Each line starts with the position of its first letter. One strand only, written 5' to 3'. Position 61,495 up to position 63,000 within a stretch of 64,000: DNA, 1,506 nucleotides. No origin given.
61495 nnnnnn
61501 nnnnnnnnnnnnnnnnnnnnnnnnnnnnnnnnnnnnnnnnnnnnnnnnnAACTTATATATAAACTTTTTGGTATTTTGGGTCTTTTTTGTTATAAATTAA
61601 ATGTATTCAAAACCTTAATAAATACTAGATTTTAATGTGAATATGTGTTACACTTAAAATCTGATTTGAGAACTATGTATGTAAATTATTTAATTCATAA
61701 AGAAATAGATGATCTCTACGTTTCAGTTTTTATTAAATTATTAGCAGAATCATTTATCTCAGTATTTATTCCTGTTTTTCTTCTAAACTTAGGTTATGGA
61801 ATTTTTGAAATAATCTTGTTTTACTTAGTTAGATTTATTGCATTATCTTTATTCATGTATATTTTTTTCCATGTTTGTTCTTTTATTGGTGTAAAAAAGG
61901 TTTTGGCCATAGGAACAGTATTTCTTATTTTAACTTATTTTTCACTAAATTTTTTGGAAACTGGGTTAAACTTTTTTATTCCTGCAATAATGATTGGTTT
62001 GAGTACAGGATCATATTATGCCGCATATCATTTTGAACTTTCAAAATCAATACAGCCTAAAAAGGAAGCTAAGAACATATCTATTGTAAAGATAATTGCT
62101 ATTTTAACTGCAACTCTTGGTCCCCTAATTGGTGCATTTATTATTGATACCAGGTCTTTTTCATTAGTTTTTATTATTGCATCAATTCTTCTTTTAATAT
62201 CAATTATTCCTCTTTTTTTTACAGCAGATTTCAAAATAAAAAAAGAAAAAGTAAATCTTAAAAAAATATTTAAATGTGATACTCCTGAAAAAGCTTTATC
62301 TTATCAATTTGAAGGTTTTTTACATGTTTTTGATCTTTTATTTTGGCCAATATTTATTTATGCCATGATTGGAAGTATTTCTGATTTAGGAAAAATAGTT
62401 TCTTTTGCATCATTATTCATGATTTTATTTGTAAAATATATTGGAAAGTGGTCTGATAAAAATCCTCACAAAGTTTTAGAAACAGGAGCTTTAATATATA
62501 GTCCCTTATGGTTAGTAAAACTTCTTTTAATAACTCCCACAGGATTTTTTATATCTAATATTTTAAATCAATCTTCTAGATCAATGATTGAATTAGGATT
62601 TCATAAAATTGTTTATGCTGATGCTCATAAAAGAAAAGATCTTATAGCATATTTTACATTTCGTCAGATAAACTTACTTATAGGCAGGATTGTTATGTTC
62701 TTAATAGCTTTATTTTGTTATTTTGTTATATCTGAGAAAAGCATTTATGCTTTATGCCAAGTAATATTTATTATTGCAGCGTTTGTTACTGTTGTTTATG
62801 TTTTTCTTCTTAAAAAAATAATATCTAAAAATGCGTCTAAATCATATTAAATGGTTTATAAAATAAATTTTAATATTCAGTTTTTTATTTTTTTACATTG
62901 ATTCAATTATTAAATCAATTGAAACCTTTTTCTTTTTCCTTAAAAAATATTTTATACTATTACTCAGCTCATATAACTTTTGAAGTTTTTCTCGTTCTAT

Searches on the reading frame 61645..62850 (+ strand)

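Call 52: search_protein_families(library=pfam, proteins=[window:61645-62850:+], max_evalue=0.001)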
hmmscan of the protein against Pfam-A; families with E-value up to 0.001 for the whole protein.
window:61645-62850:+ (401 aa): 1 family
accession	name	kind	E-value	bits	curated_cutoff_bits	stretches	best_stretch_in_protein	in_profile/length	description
PF07690.21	MFS_1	-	3.4e-17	62.8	33.4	1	24-229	1-203/347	Major Facilitator Superfamily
